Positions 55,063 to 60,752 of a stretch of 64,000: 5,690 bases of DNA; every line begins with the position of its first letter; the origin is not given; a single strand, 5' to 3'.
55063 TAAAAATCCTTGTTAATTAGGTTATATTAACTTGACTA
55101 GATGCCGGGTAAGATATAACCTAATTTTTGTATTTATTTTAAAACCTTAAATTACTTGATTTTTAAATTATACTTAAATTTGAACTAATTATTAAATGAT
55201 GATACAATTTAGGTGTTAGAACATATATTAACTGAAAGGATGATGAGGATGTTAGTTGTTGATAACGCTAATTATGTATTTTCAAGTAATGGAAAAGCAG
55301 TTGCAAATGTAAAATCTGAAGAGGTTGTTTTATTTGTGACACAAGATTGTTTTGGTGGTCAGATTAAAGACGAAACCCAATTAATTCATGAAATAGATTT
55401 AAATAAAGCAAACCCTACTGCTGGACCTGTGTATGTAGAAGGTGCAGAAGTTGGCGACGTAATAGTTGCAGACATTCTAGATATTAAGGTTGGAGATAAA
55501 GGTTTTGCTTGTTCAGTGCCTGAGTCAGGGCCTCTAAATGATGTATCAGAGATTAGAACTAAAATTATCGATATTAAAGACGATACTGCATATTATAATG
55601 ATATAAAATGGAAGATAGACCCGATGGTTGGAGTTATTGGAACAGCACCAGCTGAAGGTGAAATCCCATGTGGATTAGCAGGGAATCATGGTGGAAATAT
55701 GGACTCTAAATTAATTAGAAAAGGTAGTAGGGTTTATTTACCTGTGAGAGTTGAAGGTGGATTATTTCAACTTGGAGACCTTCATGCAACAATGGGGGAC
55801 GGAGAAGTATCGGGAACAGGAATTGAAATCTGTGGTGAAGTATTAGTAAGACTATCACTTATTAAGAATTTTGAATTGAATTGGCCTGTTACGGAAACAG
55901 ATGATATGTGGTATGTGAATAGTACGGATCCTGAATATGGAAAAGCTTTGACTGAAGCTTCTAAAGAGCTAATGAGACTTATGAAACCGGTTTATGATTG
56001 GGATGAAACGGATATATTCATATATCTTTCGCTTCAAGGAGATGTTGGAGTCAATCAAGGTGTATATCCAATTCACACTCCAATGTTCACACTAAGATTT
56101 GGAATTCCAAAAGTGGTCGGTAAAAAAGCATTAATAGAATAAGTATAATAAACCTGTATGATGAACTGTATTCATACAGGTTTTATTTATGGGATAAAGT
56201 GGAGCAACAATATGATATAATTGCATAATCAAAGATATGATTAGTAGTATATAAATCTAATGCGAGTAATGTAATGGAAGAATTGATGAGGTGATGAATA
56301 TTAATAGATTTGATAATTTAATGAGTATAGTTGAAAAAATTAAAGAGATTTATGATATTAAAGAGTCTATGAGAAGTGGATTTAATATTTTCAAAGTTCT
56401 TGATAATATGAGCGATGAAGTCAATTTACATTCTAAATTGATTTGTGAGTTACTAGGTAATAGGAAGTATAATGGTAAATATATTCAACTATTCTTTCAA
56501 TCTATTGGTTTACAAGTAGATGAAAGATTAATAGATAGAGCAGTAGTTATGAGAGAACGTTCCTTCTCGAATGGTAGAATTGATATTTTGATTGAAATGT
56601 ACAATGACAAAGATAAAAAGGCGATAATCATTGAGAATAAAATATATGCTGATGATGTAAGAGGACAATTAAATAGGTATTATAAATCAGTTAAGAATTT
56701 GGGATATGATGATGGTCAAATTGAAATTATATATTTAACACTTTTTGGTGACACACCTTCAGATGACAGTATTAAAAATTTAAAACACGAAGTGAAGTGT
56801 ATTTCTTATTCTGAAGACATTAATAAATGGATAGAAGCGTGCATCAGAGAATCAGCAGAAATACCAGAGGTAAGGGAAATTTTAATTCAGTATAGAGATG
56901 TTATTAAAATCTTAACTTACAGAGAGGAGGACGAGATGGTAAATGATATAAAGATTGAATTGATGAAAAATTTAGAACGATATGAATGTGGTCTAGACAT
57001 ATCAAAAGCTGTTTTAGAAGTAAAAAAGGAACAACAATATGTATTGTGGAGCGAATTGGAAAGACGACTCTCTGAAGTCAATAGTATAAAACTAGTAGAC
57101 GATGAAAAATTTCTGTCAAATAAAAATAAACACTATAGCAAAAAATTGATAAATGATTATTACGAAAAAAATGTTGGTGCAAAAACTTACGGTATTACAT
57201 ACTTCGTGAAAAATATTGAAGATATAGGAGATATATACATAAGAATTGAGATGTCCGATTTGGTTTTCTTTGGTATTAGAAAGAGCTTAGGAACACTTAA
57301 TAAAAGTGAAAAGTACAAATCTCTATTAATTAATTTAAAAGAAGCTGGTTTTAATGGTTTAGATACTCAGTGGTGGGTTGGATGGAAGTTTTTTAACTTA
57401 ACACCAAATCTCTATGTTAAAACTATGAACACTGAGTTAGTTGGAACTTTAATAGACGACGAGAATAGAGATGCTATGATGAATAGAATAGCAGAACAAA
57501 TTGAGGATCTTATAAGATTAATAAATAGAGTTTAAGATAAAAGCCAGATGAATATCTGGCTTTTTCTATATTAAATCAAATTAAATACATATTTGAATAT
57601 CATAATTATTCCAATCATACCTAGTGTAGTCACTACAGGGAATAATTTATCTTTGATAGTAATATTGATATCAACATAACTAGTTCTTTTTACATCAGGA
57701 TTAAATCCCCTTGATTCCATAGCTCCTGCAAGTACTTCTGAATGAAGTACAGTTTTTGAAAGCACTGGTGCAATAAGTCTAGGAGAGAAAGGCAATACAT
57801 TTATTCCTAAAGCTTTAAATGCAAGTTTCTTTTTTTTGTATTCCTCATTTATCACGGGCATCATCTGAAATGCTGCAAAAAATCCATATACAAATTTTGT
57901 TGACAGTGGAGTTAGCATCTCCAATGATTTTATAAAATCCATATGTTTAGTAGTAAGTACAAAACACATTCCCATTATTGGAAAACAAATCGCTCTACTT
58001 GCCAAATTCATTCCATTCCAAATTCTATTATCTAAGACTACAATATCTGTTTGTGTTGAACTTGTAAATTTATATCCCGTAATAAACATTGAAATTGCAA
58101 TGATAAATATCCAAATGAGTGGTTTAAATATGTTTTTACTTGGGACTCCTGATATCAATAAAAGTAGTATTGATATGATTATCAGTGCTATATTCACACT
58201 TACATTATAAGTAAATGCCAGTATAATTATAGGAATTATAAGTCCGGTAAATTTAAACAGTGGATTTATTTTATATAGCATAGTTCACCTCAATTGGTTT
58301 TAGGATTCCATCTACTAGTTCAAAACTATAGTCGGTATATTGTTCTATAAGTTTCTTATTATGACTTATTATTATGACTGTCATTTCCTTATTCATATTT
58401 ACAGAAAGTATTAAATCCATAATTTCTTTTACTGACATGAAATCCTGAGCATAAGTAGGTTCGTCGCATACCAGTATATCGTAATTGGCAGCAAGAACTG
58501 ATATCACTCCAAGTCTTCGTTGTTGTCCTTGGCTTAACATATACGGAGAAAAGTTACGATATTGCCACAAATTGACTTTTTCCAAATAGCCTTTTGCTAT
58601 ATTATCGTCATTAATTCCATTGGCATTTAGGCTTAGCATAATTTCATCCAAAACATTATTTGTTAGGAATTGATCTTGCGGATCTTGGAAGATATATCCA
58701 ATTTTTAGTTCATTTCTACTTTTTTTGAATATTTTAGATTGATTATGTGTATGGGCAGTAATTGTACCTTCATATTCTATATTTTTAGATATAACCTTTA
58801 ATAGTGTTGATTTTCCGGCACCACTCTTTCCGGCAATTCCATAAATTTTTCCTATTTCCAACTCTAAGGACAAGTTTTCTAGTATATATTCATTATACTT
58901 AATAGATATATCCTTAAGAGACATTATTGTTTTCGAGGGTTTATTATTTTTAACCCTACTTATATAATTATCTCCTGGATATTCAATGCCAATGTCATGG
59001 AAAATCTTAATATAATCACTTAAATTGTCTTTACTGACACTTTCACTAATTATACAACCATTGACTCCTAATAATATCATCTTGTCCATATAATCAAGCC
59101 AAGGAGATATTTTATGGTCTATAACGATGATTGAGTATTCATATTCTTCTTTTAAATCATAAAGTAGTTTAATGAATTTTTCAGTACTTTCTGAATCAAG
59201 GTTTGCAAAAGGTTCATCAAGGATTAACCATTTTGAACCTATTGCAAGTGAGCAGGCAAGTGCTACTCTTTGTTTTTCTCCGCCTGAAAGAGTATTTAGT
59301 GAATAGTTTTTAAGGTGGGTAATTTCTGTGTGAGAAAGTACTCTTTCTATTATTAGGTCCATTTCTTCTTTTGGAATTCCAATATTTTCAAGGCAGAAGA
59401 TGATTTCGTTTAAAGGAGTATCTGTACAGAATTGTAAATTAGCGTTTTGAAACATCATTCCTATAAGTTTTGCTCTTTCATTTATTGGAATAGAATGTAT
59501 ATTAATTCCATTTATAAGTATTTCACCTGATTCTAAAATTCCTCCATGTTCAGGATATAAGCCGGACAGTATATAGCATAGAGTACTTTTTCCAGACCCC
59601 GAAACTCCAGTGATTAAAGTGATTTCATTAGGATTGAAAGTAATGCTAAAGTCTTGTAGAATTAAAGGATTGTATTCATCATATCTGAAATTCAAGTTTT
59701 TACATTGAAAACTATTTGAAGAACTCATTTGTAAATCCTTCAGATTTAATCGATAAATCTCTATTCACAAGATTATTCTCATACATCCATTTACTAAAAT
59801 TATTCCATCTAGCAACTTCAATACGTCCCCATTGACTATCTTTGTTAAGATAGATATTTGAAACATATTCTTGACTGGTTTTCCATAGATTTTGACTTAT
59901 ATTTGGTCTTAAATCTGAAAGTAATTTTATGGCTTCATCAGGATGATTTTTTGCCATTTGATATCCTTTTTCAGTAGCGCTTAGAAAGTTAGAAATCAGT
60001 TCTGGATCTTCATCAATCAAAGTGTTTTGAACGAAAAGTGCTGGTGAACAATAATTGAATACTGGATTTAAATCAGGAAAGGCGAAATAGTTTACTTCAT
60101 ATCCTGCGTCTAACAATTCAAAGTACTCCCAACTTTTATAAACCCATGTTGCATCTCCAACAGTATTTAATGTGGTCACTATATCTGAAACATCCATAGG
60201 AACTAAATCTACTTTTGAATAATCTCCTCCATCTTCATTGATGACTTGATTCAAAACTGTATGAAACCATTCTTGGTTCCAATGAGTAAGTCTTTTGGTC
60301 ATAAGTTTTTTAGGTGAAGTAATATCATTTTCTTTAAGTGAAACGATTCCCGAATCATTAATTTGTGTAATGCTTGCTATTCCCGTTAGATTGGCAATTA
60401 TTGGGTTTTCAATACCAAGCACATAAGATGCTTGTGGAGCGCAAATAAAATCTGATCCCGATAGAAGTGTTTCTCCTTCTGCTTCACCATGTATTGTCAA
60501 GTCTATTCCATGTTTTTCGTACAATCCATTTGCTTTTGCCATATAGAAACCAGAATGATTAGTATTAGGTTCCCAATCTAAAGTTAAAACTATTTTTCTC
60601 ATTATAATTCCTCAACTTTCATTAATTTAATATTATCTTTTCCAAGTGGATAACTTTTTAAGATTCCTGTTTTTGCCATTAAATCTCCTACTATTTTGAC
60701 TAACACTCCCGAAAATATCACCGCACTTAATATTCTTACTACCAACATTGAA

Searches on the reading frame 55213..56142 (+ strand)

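Call 66: search_protein_families(library=pfam, proteins=[window:55213-56142:+], max_evalue=0.00001)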
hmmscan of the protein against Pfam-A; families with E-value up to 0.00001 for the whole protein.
window:55213-56142:+ (309 aa): 1 family
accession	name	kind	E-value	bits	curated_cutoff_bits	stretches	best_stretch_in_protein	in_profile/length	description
PF03069.20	FmdA_AmdA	-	7.1e-35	121.1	27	2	158-244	208-293/373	Acetamidase/Formamidase family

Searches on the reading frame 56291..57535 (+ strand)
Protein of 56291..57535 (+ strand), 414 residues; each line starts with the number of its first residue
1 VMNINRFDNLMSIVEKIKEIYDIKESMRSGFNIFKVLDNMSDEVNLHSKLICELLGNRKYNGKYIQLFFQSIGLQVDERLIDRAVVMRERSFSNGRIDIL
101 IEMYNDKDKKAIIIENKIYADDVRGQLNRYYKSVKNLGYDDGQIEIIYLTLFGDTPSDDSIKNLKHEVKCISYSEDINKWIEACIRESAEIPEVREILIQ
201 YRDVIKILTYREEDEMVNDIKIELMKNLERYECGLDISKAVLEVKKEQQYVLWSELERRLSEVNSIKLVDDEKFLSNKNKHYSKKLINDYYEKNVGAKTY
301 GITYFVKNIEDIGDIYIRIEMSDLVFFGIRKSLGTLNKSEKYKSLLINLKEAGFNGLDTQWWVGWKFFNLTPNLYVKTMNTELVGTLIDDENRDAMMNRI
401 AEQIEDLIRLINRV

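Call 67: search_protein_families(library=pfam, proteins=[window:56291-57535:+], max_evalue=0.00001)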
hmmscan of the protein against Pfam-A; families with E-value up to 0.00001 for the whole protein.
window:56291-57535:+ (414 aa): 1 family
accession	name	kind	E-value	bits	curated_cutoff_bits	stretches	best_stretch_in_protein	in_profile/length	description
PF14281.12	PDDEXK_4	-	1.1e-34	120.4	22.3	1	31-201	1-181/183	PD-(D/E)XK nuclease superfamily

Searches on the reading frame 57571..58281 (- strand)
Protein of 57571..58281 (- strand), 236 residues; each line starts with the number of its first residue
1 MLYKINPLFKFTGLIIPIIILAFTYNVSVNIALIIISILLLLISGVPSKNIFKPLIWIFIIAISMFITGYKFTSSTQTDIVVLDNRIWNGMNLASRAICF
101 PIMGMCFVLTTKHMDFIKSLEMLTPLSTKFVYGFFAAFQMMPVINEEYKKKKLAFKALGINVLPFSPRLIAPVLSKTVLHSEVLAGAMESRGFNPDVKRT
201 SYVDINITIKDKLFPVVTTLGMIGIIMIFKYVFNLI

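Call 67: search_protein_families(library=pfam, proteins=[window:57571-58281:-], max_evalue=0.00001)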
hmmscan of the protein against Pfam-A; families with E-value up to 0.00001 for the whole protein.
window:57571-58281:- (236 aa): 1 family
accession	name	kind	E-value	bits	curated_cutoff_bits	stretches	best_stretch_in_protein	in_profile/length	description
PF02361.21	CbiQ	-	1.7e-15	57.7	25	1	4-199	7-213/216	Cobalt transport protein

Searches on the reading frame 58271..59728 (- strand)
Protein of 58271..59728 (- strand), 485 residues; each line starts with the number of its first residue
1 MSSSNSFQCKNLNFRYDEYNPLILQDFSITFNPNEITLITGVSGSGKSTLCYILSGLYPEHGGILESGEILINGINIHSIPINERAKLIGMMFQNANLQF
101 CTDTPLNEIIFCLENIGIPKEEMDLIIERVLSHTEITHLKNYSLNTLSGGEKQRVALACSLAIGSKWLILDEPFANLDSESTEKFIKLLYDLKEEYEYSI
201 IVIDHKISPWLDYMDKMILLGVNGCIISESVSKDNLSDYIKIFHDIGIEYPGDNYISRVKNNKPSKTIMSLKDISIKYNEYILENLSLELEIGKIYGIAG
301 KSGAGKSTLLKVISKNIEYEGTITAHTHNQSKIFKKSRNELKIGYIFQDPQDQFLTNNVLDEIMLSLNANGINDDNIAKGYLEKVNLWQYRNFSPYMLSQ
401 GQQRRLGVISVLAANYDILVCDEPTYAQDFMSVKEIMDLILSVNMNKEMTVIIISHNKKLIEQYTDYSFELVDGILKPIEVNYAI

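Call 67: search_protein_families(library=pfam, proteins=[window:58271-59728:-], max_evalue=0.00001)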
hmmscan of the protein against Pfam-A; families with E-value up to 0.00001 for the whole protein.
window:58271-59728:- (485 aa): 9 families
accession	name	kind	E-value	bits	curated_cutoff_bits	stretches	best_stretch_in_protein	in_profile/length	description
PF00005.33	ABC_tran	-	5.1e-54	183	25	2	24-175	1-137/137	ABC transporter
PF13304.12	AAA_21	-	4.2e-12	47.2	27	0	86-194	197-288/304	AAA domain, putative AbiEii toxin, Type IV TA system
PF02463.25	SMC_N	-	9.9e-12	45.2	40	0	113-206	127-200/220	RecF/RecN/SMC N terminal domain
PF13555.12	AAA_29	-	3.2e-10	40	27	0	27-50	15-38/61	P-loop containing region of AAA domain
PF13238.12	AAA_18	-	3.8e-08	34.3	29.4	0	38-140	2-90/128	AAA domain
PF03193.22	RsgA_GTPase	-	1.6e-06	28.5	30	0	283-320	97-133/174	RsgA GTPase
PF03215.21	Rad17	-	2.6e-06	27.9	23.8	0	280-320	32-72/186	Rad17 P-loop domain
PF13191.12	AAA_16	-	2.7e-06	28.4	32.6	0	33-59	24-49/167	AAA ATPase domain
PF13476.12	AAA_23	-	3.4e-06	28.3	27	0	25-78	11-66/201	AAA domain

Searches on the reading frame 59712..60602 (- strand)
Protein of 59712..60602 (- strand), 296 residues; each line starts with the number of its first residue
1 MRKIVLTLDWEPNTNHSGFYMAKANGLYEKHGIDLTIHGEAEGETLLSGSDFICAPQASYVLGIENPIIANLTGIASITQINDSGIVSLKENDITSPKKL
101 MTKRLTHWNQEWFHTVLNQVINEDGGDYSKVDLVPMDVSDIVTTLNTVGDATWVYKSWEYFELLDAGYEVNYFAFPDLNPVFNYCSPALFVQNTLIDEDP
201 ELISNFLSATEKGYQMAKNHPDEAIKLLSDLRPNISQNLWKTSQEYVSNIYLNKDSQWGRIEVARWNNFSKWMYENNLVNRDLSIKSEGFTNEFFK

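Call 67: search_protein_families(library=pfam, proteins=[window:59712-60602:-], max_evalue=0.00001)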
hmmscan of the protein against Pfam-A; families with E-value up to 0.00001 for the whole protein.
window:59712-60602:- (296 aa): 1 family
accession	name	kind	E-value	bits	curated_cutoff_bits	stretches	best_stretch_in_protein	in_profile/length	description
PF09084.16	NMT1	-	8.9e-41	140.6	20.5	1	13-224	1-216/216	NMT1/THI5 like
